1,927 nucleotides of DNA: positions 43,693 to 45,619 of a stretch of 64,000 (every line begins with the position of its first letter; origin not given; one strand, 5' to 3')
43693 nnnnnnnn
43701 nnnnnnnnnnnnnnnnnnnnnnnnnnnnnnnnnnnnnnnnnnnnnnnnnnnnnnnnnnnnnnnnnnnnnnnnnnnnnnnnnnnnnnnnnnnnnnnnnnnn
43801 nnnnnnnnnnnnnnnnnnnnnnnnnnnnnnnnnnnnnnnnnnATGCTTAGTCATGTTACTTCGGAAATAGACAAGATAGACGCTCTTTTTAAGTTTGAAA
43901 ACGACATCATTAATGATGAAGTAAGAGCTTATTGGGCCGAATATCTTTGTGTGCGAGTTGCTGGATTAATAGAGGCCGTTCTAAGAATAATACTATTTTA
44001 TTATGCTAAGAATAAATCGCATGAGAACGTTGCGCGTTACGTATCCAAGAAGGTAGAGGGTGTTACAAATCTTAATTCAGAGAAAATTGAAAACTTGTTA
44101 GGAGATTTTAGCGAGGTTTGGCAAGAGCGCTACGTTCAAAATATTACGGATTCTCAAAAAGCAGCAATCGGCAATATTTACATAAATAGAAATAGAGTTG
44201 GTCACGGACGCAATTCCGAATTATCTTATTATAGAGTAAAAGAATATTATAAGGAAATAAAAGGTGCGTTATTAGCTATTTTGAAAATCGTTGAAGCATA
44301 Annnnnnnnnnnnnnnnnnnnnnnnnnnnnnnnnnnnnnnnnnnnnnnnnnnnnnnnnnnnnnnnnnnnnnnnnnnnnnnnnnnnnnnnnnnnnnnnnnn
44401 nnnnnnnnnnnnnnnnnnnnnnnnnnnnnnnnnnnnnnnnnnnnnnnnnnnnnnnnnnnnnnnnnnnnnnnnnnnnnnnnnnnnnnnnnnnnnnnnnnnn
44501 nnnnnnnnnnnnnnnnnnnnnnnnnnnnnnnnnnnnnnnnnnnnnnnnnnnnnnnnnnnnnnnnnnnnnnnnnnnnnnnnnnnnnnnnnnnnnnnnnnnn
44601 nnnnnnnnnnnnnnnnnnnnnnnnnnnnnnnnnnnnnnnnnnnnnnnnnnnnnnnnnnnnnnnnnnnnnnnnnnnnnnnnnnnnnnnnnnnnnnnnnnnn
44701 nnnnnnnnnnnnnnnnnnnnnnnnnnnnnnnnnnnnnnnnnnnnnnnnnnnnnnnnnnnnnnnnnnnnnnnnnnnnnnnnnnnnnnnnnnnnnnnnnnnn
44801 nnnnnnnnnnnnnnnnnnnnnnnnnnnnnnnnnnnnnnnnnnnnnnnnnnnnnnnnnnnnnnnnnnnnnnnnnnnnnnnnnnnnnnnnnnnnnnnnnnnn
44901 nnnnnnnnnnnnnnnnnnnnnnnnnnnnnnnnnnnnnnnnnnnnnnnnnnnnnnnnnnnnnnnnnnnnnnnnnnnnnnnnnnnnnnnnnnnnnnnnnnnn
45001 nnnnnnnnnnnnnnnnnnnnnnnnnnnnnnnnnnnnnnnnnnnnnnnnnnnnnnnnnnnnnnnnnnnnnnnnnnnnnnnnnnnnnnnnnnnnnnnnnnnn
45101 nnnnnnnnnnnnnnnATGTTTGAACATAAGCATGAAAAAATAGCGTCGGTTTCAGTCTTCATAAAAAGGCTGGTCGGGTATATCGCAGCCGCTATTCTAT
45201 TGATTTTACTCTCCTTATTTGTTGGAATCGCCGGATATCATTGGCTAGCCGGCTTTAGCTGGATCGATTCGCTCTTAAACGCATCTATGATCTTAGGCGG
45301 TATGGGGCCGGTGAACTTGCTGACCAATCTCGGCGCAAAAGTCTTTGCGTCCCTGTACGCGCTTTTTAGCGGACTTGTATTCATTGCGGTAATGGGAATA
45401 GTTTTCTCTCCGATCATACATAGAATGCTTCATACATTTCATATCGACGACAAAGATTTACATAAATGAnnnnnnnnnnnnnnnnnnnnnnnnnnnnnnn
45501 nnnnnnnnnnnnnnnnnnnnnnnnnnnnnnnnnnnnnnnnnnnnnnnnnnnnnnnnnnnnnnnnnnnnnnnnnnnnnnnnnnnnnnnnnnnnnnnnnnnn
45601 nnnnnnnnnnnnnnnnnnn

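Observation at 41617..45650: AT-rich accessory island next to tRNA-Asp carrying a DUF262 plus HEPN gene pair: candidate uncharacterised defence or toxin system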

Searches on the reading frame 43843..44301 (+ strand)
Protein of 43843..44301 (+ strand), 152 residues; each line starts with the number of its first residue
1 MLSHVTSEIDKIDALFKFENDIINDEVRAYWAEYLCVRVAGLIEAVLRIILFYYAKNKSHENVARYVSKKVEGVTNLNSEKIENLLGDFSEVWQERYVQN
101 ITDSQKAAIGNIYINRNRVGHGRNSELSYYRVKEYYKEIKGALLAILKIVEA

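Call 4: search_protein_families(library=pfam, proteins=[window:43843-44301:+], max_evalue=1)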
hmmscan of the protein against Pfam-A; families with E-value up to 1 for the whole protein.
window:43843-44301:+ (152 aa): 5 families
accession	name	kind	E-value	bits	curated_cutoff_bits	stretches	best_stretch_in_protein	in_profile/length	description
PF18735.6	HEPN_RiboL-PSP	-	4.9e-09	36.8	28.4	1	6-150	4-189/191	RiboL-PSP-HEPN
PF18737.6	HEPN_MAE_28990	-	0.00098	19.8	26.8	1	69-149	119-197/211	MAE_28990/MAE_18760-like HEPN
PF18738.6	HEPN_DZIP3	-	0.0093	16.2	27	1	103-146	75-119/144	DZIP3/ hRUL138-like HEPN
PF14511.12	RE_EcoO109I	-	0.023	14.9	22.5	1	63-142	102-179/198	Type II restriction endonuclease EcoO109I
PF18731.6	HEPN_Swt1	-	0.037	14.7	27.5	1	60-132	27-100/115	Swt1-like HEPN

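Call 5: search_protein_families(library=padloc, proteins=[window:43843-44301:+], max_evalue=1)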
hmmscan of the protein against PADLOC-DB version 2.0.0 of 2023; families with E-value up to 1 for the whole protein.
window:43843-44301:+ (152 aa): 1 family
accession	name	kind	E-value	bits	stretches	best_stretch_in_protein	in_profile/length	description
PDLC04027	PD-T4-2_A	-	0.01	12.9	1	43-125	229-311/363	-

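Call 6: search_protein_families(library=ncbifam, proteins=[window:43843-44301:+], max_evalue=1)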
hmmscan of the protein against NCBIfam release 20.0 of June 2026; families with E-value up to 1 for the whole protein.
window:43843-44301:+ (152 aa): 2 families
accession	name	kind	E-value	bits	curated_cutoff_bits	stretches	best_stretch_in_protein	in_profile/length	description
NF000109.2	trim_DfrA9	exception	0.098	12.7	350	1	35-119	85-171/177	trimethoprim-resistant dihydrofolate reductase DfrA9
NF005468.0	PRK07062.1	equivalog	0.11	12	266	1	77-152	52-128/265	SDR family oxidoreductase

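Call 15: find_homologous_proteins(query=window:43843-44298:+, max_evalue=0.001)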
Query window:43843-44298:+ (152 aa): 5 proteins with E <= 0.001 among 30 candidates.
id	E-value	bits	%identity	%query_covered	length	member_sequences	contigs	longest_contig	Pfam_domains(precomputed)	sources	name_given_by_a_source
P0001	8.3e-92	323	100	100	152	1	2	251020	-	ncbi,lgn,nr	ncbi:MAG: HEPN domain-containing protein [Candidatus Omnitrophica bacterium]|nr:HEPN domain-containi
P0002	2.8e-83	295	89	100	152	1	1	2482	PF18735.7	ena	-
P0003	1.1e-79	283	89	100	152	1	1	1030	PF18735.7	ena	-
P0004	4.6e-76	272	84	100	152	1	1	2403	PF18735.7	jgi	-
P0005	3.4e-75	269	83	99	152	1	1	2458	PF18735.7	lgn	-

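Call 26: find_encoding_contigs(protein=P0002, flank=5000, max_places=4)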
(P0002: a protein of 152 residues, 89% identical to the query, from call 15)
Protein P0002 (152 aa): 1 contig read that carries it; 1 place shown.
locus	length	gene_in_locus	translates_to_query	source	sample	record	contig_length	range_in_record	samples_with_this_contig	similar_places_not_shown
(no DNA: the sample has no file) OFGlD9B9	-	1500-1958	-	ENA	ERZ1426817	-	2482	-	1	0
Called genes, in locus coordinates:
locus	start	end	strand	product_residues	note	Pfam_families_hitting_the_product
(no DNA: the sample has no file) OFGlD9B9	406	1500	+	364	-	PF03235:GmrSD_N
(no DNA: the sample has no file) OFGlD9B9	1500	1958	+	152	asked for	PF18735:HEPN_RiboL-PSP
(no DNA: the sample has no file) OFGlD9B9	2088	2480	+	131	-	?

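Call 27: find_encoding_contigs(protein=P0004, flank=5000, max_places=4)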
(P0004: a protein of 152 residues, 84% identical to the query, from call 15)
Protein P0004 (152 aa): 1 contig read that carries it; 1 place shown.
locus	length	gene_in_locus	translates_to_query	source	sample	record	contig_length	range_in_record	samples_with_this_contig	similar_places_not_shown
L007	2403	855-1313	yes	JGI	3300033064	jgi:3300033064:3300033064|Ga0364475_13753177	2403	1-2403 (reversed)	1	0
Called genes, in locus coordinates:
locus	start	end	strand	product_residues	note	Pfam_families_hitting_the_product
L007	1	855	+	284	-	?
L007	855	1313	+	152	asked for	PF18735:HEPN_RiboL-PSP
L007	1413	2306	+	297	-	PF14022:DUF4238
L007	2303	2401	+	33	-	?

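Call 43: search_protein_families(library=padloc, alignment_id=A3, max_evalue=0.01)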
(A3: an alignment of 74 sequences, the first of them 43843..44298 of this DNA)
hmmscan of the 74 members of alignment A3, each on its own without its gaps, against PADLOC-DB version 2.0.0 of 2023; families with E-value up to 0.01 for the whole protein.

A. member 1, window:43843-44298:+ (152 aa): 0 families

B. families by the number of members that match (of 74 scanned): 22 families
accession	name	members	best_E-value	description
PDLC04028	PD-T4-2_B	14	2.4e-09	-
PDLC04029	PD-T4-2_B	9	0.00051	-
PDLC03820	RTasHEPN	6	0.0024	DRT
PDLC01621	Csx1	4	0.00029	CAS-III; associated_signaling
PDLC01974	CARF_m10--CARF_HEPN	4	0.0019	-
PDLC01680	Cas13-ApeA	3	0.00093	Cas13-ApeA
PDLC01467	Cas13a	3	0.0021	CAS-VI-A; effector__SPE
PDLC01035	Csx1/Csm6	2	0.00026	CARF+HEPN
PDLC01834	CARF2--CARF_HEPN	2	0.00055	-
PDLC01509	Csx1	2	0.0025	CAS-III; associated_signaling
PDLC01844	CARF2--CARF_HEPN_CSX3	2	0.0029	-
PDLC01681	Cas13a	1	0.00018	Cas13a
PDLC00151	HamA1|HamA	1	0.00026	DUF1837 domain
PDLC02154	Cas13c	1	0.00026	-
PDLC01825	CARF2--CARF_HEPN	1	0.00027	-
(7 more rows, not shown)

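Call 44: search_protein_families(library=pfam, alignment_id=A3, max_evalue=0.001)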
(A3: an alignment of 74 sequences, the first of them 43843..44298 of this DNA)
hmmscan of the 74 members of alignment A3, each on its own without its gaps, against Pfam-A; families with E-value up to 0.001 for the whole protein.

A. member 1, window:43843-44298:+ (152 aa): 2 families
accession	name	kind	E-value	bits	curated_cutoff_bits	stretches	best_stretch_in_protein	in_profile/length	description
PF18735.6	HEPN_RiboL-PSP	-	4.9e-09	36.8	28.4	1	6-150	4-189/191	RiboL-PSP-HEPN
PF18737.6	HEPN_MAE_28990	-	0.00098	19.8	26.8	0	69-149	119-197/211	MAE_28990/MAE_18760-like HEPN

B. families by the number of members that match (of 74 scanned): 6 families
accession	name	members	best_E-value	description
PF18735.6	HEPN_RiboL-PSP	74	3.2e-22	RiboL-PSP-HEPN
PF18737.6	HEPN_MAE_28990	37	5.5e-08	MAE_28990/MAE_18760-like HEPN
PF18731.6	HEPN_Swt1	10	6.8e-07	Swt1-like HEPN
PF18739.6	HEPN_Apea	6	4e-05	Apea-like HEPN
PF15112.11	DUF4559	2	0.00062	Domain of unknown function (DUF4559)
PF18738.6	HEPN_DZIP3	1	0.00055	DZIP3/ hRUL138-like HEPN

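Call 47: find_homologous_proteins(query=A3, max_evalue=0.00001)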
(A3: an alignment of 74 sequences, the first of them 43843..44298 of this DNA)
Query A3 (74 sequences) (152 aa, profile of the alignment): 86 proteins with E <= 0.00001 among 3541 candidates.
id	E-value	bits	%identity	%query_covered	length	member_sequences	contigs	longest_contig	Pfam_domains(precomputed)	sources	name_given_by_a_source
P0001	6.9e-42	161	100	100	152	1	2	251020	-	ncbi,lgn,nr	ncbi:MAG: HEPN domain-containing protein [Candidatus Omnitrophica bacterium]|nr:HEPN domain-containi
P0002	1.3e-41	160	89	100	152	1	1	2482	PF18735.7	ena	-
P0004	2.6e-41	159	84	100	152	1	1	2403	PF18735.7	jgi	-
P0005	3.8e-41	158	83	99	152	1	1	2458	PF18735.7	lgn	-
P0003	6.4e-40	154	89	100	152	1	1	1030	PF18735.7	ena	-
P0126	2.6e-32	130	35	89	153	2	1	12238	PF18735.7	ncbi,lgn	-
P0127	1.8e-27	114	34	89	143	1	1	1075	PF18735.7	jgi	jgi:hypothetical protein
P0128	4.7e-25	106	-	-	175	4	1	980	PF18735.7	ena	-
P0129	6.3e-25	106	21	91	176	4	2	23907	PF18735.7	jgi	jgi:hypothetical protein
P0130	1.3e-24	105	19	87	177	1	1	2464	PF18735.7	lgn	-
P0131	1.7e-24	104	22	68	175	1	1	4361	PF18735.7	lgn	-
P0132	4.5e-24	103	21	74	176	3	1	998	PF18735.7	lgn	-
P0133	6.8e-24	102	21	91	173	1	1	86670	PF18735.7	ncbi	ncbi:HEPN domain-containing protein [Lentzea sp. NPDC055074]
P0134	7.7e-24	102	22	77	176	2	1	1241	PF18735.7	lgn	-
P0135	1.0e-23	102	18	75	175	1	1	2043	PF18735.7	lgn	-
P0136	1.2e-23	101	22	77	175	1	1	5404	PF18735.7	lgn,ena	-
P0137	1.4e-23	101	-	-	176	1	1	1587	PF18735.7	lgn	-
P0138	1.8e-23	101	19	84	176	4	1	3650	PF18735.7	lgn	-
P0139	2.4e-23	100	19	86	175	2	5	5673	PF18735.7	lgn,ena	-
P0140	6.2e-23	99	22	75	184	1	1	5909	PF18735.7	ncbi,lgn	-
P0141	1.4e-22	98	-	-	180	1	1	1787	PF18735.7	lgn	-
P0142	1.6e-22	98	24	83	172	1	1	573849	PF18735.7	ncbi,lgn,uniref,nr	ncbi:HEPN domain-containing protein [Saccharothrix carnea]|uniref:HEPN domain-containing protein n=1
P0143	1.7e-22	98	21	72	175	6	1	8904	PF18735.7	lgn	-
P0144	1.8e-22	98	-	-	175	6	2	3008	PF18735.7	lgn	-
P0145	2.2e-22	97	-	-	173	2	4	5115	PF18735.7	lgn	-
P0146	2.9e-22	97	23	77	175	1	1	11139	PF18735.7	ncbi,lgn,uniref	ncbi:HEPN domain-containing protein [Micrococcus terreus]|uniref:HEPN domain-containing protein n=1 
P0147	3.5e-22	97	23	68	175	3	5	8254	PF18735.7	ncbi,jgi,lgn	-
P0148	4.2e-22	96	22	91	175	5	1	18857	PF18735.7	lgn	-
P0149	7.5e-22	96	-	-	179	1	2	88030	PF18735.7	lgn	-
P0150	1.3e-21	95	-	-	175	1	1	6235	PF18735.7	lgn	-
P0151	1.6e-21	94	22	77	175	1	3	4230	PF18735.7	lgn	-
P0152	1.9e-21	94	22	77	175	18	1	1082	PF18735.7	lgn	-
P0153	5.8e-21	93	18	70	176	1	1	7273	PF18735.7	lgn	-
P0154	6.2e-21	93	18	72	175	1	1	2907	PF18735.7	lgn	-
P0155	7.4e-21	92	-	-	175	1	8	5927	PF18735.7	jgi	jgi:hypothetical protein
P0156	8.1e-21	92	-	-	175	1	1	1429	PF18735.7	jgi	-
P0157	8.3e-21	92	25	43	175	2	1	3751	PF18735.7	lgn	-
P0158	9.6e-21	92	18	82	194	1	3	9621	PF18735.7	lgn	-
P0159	1.1e-20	92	22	77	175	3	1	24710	PF18735.7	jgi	jgi:hypothetical protein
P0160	1.3e-20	92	-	-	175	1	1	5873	PF18735.7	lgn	-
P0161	1.5e-20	91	19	78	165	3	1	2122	PF18735.7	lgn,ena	-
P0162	2.1e-20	91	-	-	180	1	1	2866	PF18735.7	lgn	-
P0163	2.6e-20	91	21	72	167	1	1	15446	PF18735.7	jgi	jgi:hypothetical protein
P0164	2.7e-20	91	18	88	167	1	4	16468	PF18735.7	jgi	jgi:hypothetical protein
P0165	3.0e-20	90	25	43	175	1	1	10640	PF18735.7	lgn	-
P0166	3.3e-20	90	-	-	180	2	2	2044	PF18735.7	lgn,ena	-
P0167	4.2e-20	90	-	-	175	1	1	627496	PF18735.7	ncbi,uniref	ncbi:HEPN domain-containing protein [Promicromonospora sp. NPDC052451]|uniref:HEPN domain-containing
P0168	8.3e-20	89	19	70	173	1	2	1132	PF18735.7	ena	-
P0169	9.2e-20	89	18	72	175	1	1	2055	PF18735.7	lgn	-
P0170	1.0e-19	89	-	-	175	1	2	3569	PF18735.7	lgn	-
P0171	1.2e-19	88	20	76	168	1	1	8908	PF18735.7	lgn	-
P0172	1.5e-19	88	21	76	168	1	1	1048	PF18735.7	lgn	-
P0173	1.5e-19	88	21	74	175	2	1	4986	PF18735.7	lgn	-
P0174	1.6e-19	88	18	70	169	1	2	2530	PF18735.7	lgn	-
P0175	1.9e-19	88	-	-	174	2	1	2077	PF18735.7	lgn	-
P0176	2.8e-19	87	21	74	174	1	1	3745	PF18735.7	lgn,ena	-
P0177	4.0e-19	87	26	80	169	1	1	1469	PF18735.7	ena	-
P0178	5.3e-19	86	-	-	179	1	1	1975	PF18735.7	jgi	jgi:RiboL-PSP-HEPN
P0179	5.7e-19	86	19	77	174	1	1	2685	PF18735.7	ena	-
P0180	7.1e-19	86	-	-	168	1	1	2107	PF18735.7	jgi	jgi:hypothetical protein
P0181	9.8e-19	85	-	-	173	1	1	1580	PF18735.7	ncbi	-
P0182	2.0e-18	84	-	-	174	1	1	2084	PF18735.7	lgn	-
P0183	4.5e-18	83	20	30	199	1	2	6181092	PF18735.7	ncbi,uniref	ncbi:HEPN domain-containing protein [Mycolicibacterium baixiangningiae]|uniref:HEPN domain-containin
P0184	1.6e-17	82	20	77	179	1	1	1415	PF18735.7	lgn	-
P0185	3.4e-17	80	-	-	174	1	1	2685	PF18735.7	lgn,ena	-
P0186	1.5e-16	78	19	73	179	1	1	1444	PF18735.7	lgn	-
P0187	2.0e-15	75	-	-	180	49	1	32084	PF18735.7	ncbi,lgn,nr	ncbi:TPA: hypothetical protein L0132_003957 [Escherichia coli]|nr:hypothetical protein [Escherichia 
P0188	2.1e-15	75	-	-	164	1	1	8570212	PF18735.7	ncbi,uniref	ncbi:HEPN domain-containing protein [Kitasatospora terrestris]|uniref:RiboL-PSP-HEPN domain-containi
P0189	1.8e-12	65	30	46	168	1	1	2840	PF18735.7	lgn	-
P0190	4.0e-12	64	20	55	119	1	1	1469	PF18735.7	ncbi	-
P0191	5.1e-12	64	26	86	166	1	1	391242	PF18735.7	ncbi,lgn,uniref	ncbi:HEPN domain-containing protein [Lonsdalea quercina]|uniref:HEPN domain-containing protein n=1 T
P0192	6.5e-11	60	-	-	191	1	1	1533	PF18735.7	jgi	jgi:hypothetical protein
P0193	1.4e-10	59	-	-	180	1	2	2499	PF18735.7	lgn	-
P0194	1.5e-10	59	-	-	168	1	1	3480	PF18735.7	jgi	jgi:RiboL-PSP-HEPN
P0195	9.8e-9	53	-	-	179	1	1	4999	PF18735.7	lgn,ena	-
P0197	1.1e-8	53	-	-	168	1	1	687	PF18735.7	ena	-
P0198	1.3e-8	53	-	-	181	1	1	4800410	PF18735.7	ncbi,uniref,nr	ncbi:HEPN domain-containing protein [Dickeya chrysanthemi]|uniref:HEPN domain-containing protein n=1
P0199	2.3e-8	52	-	-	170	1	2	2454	PF18735.7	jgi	-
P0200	3.6e-8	51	-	-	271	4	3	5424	PF18735.7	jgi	-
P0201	3.8e-8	51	22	75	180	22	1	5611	PF18735.7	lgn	-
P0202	4.3e-8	51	-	-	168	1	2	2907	PF18735.7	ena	-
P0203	5.8e-8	50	-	-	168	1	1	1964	PF18735.7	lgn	-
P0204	2.3e-7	49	-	-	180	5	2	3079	PF18735.7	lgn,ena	-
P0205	2.3e-6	45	-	-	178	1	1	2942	PF18735.7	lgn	-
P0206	6.6e-6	44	-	-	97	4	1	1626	PF18735.7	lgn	-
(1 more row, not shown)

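Call 48: search_protein_families(library=padloc, proteins=[P0187, P0189, P0191, P0194, P0197, P0198, P0202, P0203, P0171, P0126], max_evalue=0.001)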
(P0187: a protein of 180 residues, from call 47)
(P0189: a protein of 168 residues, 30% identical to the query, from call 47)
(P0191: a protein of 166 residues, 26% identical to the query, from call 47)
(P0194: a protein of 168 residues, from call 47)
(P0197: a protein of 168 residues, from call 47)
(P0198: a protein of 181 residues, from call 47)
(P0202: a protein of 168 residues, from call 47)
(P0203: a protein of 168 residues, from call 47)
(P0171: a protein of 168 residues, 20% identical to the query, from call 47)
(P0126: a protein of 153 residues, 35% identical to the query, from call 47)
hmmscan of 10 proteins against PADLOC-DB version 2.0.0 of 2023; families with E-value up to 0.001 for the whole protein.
P0187 (180 aa): 0 families

P0189 (168 aa): 0 families

P0191 (166 aa): 0 families

P0194 (168 aa): 0 families

P0197 (168 aa): 0 families

P0198 (181 aa): 0 families

P0202 (168 aa): 0 families

P0203 (168 aa): 0 families

P0171 (168 aa): 0 families

P0126 (153 aa): 3 families
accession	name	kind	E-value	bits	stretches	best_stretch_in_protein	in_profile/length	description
PDLC04028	PD-T4-2_B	-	3.5e-08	31.6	1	10-129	11-136/168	-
PDLC04029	PD-T4-2_B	-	0.00037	18.4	1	11-107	12-105/174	-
PDLC04030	PD-T4-2_B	-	0.00044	17.6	1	21-125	21-131/294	-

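Call 50: search_protein_families(library=phrogs, proteins=[window:43843-44301:+], max_evalue=0.01)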
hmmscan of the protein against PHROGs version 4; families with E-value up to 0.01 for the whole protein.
window:43843-44301:+ (152 aa): 0 families

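Call 52: search_solved_structures(query=A3, max_evalue=1)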
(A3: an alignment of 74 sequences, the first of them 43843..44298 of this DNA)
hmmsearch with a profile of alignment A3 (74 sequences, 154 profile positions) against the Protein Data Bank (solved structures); distinct sequences matched with E-value up to 1: 9.
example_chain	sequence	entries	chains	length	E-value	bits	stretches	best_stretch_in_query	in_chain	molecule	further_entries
8y7f_A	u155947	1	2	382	0.032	17.1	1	91-148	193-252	CRISPR-associated protein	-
8y75_A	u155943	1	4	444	0.036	16.9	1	91-148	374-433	CRISPR-associated protein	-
8y6z_B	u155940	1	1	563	0.049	16.5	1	91-148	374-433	CRISPR-associated protein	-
8y7g_A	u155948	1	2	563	0.05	16.5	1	91-148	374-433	CRISPR-associated protein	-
6nuw_G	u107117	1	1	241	0.53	13.2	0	62-111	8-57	Inner kinetochore subunit NKP1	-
4gkp_A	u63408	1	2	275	0.64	12.9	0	58-103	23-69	Spindle pole body-associated protein VIK1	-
10dq_Y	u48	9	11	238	0.67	12.8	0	63-112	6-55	Inner kinetochore subunit NKP1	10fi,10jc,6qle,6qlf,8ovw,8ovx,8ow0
6qld_Y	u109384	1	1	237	0.71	12.8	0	63-112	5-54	Inner kinetochore subunit NKP1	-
1v75_B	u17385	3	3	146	0.92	12.4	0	110-151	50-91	Hemoglobin A and D beta chain | Hemoglobin A/D subunit beta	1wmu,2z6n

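Call 64: predict_structure(alignment_id=A5)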
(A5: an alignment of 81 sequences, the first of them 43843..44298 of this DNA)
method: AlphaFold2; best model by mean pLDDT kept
length: 152 residues; sequences in the alignment: 81
mean_pLDDT: 92.3   pTM: 0.88
mean pLDDT of the five models: 92.3, 91.1, 91.0, 90.3, 89.7
residues with pLDDT >= 90: 109; 70-90: 41; 50-70: 2; < 50: 0
segments of 3 or more residues with pLDDT < 50: none
pLDDT, mean of each block of 10 residues (from residue 1): 96 90 83 96 97 85 87 92 95 97 98 94 81 98 97 82
secondary structure, 60 per line:
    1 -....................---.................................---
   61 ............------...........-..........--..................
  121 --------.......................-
elements in order: H2-21 H25-57 H61-72 H79-89 H91-100 H103-120 H129-151

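Call 77: search_protein_families(library=padloc, proteins=[P0127], max_evalue=0.1)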
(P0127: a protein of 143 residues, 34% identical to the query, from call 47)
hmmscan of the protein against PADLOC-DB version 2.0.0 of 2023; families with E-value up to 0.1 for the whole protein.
P0127 (143 aa): 4 families
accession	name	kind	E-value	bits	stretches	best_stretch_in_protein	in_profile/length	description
PDLC04028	PD-T4-2_B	-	7.8e-05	20.8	1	10-119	11-136/168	-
PDLC01035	Csx1/Csm6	-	0.0015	16.1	1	45-113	312-362/396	CARF+HEPN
PDLC04029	PD-T4-2_B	-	0.019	12.8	1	11-46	12-47/174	-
PDLC03820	RTasHEPN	-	0.096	10.8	0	94-121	71-98/148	DRT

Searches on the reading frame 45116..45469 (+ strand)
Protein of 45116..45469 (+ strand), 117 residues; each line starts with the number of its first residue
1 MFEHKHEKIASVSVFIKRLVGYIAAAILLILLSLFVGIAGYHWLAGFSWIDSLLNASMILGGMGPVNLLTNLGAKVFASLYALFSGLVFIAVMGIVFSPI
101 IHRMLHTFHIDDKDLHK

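Call 4: search_protein_families(library=pfam, proteins=[window:45116-45469:+], max_evalue=1)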
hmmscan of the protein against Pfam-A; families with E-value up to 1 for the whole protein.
window:45116-45469:+ (117 aa): 1 family
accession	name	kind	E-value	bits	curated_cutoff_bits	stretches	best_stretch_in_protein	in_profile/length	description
PF14163.11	SieB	-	0.027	14.5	26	1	65-108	15-58/147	Super-infection exclusion protein B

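Call 5: search_protein_families(library=padloc, proteins=[window:45116-45469:+], max_evalue=1)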
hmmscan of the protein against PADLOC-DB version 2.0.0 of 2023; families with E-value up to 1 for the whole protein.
window:45116-45469:+ (117 aa): 1 family
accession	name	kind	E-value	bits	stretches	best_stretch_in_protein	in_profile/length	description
PDLC00706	Effector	-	0.035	11.8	1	35-88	21-76/172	2TM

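Call 6: search_protein_families(library=ncbifam, proteins=[window:45116-45469:+], max_evalue=1)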
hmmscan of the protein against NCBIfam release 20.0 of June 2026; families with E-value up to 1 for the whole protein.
window:45116-45469:+ (117 aa): 6 families
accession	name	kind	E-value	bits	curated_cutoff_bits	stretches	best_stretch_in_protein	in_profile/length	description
TIGR02872.1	spore_ytvI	equivalog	0.00024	20.6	198.15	1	70-108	297-335/341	sporulation integral membrane protein YtvI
NF011180.0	PRK14585.1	equivalog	0.11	12.8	191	1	15-50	12-47/137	poly-beta-1,6-N-acetyl-D-glucosamine biosynthesis protein PgaD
NF045514.1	glycotran_HepC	equivalog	0.5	9.6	140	1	6-35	106-135/220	heterocyst development glycosyltransferase HepC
TIGR01494.1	ATPase_P-type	subfamily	0.69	8.3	62.3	1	17-82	129-197/478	HAD-IC family P-type ATPase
NF033218.1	anchor_AmaP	equivalog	0.79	9.5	55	0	73-100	4-31/166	alkaline shock response membrane anchor protein AmaP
TIGR02459.1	CbtB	hypoth_equivalog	0.99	10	64.4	0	72-106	15-49/60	cobalt transporter subunit CbtB (proposed)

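Call 50: search_protein_families(library=phrogs, proteins=[window:45116-45469:+], max_evalue=0.01)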
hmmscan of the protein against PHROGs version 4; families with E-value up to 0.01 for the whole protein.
window:45116-45469:+ (117 aa): 0 families
